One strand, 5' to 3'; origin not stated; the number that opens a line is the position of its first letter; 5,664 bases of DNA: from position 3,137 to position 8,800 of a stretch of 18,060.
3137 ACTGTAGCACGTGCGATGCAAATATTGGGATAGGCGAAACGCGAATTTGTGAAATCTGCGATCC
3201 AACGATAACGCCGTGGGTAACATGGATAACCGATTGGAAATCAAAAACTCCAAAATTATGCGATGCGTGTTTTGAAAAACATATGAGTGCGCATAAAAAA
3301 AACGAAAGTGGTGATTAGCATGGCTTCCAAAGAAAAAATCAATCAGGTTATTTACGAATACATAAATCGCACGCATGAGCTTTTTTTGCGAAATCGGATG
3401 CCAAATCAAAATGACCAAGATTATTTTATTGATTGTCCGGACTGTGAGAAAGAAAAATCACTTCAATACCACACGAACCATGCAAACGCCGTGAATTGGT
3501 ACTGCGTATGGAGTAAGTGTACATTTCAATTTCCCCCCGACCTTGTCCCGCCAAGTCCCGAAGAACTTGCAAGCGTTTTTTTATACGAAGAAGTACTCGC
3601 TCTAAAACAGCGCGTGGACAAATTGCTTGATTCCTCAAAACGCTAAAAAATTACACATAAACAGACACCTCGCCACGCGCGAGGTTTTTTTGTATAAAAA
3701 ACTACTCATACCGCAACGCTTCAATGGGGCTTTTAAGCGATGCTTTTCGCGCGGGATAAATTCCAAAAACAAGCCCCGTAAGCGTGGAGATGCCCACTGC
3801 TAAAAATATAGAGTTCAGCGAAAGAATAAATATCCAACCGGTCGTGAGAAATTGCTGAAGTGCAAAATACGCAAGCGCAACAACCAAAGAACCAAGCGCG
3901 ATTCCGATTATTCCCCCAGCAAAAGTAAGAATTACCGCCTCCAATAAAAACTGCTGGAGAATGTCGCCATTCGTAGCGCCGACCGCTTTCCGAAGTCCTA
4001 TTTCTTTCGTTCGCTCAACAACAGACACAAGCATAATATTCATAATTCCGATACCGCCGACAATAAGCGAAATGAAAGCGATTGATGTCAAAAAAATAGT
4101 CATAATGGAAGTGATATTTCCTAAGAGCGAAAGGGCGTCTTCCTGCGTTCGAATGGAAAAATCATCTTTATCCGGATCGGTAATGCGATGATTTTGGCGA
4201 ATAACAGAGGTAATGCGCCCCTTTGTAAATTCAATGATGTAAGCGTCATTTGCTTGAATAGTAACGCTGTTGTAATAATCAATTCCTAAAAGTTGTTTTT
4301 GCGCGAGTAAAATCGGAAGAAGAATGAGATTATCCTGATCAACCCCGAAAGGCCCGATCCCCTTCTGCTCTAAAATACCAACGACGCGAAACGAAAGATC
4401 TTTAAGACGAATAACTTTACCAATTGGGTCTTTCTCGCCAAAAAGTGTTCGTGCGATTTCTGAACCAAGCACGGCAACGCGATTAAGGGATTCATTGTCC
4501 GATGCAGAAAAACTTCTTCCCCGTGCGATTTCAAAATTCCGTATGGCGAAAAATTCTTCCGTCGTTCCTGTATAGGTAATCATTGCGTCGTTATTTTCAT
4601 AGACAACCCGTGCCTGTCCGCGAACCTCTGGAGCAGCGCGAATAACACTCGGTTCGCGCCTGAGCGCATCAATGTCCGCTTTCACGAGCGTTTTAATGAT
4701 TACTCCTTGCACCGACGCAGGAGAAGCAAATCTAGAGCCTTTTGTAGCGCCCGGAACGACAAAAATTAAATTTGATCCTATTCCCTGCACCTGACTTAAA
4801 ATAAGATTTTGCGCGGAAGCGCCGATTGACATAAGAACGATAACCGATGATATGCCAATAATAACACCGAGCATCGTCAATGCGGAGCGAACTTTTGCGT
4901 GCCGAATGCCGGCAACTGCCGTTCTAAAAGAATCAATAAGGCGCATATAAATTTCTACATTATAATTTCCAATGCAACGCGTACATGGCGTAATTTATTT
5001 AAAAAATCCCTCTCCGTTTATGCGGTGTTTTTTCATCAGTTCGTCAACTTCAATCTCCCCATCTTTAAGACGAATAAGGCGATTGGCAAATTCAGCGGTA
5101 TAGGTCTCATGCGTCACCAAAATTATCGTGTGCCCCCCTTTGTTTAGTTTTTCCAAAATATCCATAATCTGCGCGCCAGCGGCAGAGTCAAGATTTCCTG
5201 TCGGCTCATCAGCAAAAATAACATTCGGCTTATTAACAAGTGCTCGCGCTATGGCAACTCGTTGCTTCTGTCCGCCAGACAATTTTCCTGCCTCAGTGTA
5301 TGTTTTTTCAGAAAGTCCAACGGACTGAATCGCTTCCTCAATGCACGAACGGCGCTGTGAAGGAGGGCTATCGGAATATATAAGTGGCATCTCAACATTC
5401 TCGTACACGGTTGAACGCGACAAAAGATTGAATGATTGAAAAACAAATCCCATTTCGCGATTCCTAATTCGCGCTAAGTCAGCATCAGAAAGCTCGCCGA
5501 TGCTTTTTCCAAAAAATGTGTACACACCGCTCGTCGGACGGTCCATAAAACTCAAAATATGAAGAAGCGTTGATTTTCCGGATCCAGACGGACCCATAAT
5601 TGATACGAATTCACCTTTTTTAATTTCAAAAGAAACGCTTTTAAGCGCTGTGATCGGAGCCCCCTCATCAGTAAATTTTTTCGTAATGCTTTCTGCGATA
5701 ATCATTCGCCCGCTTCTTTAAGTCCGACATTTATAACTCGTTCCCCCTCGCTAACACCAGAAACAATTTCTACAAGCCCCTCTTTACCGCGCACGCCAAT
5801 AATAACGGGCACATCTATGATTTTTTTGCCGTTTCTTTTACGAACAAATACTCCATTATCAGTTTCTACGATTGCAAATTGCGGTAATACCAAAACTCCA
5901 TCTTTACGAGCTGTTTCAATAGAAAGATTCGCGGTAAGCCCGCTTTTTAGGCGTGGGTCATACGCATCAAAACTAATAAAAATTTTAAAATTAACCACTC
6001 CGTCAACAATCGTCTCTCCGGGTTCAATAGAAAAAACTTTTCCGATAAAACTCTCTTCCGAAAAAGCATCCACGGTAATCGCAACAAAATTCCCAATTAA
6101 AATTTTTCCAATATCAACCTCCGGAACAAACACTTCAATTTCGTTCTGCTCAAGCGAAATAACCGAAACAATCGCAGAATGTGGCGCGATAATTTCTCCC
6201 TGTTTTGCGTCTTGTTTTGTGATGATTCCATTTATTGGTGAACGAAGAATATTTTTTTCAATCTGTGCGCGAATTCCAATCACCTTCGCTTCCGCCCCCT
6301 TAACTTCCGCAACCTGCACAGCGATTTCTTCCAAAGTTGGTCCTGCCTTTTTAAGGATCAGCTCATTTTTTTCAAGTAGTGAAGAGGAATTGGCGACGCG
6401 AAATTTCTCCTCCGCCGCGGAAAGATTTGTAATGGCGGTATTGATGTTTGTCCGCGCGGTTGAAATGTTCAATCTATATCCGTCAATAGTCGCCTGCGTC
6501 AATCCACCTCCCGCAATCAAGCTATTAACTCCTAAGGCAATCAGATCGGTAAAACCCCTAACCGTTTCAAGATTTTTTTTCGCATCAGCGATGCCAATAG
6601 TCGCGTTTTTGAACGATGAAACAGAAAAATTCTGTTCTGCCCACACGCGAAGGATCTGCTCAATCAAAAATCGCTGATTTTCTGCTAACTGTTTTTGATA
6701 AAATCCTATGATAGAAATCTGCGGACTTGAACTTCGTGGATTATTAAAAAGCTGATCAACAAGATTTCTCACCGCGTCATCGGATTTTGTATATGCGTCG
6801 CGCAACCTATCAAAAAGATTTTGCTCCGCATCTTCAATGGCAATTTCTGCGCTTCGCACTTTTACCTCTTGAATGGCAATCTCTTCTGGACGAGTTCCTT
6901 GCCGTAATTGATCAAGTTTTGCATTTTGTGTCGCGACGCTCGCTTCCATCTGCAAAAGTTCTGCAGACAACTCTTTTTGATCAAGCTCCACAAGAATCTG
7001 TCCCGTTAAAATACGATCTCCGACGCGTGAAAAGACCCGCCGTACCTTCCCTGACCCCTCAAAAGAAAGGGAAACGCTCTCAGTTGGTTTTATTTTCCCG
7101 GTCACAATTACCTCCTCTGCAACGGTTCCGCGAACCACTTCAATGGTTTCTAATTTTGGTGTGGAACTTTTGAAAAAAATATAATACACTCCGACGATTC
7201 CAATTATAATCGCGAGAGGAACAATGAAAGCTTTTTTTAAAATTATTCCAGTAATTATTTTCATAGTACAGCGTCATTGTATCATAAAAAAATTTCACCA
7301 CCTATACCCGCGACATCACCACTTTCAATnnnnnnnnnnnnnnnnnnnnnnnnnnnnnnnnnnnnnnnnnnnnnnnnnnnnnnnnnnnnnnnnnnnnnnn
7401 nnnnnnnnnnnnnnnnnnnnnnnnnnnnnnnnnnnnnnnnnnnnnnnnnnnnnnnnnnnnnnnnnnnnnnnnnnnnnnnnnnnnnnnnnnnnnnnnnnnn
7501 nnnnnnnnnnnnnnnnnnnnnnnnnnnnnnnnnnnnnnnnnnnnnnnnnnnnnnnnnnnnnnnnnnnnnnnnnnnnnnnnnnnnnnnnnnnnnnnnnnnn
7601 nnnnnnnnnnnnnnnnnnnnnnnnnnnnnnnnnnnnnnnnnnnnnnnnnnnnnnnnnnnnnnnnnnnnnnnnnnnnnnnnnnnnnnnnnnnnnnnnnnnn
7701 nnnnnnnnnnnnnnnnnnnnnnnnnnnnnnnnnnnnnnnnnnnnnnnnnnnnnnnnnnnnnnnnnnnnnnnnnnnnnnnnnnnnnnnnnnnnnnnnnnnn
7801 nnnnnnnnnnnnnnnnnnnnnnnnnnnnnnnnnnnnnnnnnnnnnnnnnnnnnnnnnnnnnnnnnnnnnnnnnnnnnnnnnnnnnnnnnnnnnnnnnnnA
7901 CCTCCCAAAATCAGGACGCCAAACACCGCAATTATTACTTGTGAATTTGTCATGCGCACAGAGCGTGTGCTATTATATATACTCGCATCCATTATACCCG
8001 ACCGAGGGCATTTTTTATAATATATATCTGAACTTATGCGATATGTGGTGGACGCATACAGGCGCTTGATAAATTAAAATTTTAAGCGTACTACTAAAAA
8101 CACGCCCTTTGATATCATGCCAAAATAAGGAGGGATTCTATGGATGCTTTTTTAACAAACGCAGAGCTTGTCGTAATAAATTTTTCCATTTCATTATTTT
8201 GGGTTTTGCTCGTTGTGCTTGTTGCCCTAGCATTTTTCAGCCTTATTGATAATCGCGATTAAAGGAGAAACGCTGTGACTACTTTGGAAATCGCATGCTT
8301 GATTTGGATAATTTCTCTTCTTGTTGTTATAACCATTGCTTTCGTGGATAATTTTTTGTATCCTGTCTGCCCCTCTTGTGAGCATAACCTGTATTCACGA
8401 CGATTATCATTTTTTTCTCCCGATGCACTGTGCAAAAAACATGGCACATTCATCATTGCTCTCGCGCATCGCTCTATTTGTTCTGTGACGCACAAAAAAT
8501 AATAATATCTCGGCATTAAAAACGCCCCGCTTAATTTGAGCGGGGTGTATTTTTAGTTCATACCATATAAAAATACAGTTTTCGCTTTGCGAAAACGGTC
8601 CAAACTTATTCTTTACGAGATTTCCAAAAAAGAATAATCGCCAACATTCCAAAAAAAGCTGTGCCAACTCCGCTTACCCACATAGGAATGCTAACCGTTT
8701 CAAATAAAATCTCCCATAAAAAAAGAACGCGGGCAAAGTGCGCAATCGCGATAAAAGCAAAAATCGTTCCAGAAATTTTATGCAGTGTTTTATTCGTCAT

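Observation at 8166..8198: Perfect 33-nt complementarity between a small-peptide mRNA and the start region of the ECF sigma factor mRNA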

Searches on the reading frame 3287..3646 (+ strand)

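Call 74: search_protein_families(library=pfam, proteins=[window:3287-3646:+], max_evalue=0.01)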
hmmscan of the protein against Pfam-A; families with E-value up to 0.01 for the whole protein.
window:3287-3646:+ (119 aa): 2 families
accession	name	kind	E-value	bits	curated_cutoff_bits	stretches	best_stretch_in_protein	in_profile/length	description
PF14599.11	zinc_ribbon_6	-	0.0043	17.4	27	1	34-63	15-45/59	Zinc-ribbon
PF23324.1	DUF7086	-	0.0081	16.5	27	0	8-72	25-88/134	Domain of unknown function (DUF7086)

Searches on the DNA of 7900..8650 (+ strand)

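Call 58: search_dna_similar(query=window:8000-8290:+, collection=phages, mode=distant, max_evalue=0.01, max_rows=8)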
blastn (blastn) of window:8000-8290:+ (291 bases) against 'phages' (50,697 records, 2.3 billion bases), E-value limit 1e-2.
No match.

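Call 60: search_dna_similar(query=window:8000-8290:+, collection=plasmids, mode=distant, max_evalue=0.01, max_rows=8)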
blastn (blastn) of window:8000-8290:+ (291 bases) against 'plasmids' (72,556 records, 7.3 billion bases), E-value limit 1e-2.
No match.

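Call 64: search_rna_families(source=window, start=7900, end=8650, threshold=evalue, max_evalue=1)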
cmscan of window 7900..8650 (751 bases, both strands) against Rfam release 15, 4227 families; matches with E-value up to 1: 5.
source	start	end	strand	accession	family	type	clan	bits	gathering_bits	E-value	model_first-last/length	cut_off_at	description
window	8515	8637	-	RF00515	PyrR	Cis-reg;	-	25.3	54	0.35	1-115/115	no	PyrR binding site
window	8605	8644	-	RF01823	rspL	Gene; sRNA;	-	21.1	37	0.78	1-89/89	no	rpsL sRNA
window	8511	8574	-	RF02067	STnc310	Gene; sRNA;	-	19.4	40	0.58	1-61/61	no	Salmonella enterica sRNA STnc310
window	8388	8568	+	RF01439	S_pombe_snR36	Gene; snRNA; snoRNA; HACA-box;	CL00035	19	50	0.54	1-164/164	no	small nucleolar RNA snR36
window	8516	8650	-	RF00022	GcvB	Gene;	-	18.7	42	0.1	60-204/204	5'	GcvB RNA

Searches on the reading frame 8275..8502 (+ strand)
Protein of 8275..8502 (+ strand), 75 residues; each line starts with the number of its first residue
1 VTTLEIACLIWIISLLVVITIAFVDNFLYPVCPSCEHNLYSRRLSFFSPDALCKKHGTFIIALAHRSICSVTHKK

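Call 12: search_protein_families(library=pfam, proteins=[window:8275-8502:+], max_evalue=0.01)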
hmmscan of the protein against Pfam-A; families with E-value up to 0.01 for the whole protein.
window:8275-8502:+ (75 aa): 0 families

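Call 29: find_homologous_proteins(query=window:8275-8502:+, max_evalue=0.001)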
Query window:8275-8502:+ (75 aa): 1 proteins with E <= 0.001 among 1 candidates.
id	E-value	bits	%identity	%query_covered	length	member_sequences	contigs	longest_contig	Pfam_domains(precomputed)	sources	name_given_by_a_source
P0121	1.6e-43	163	100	100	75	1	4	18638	-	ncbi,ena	-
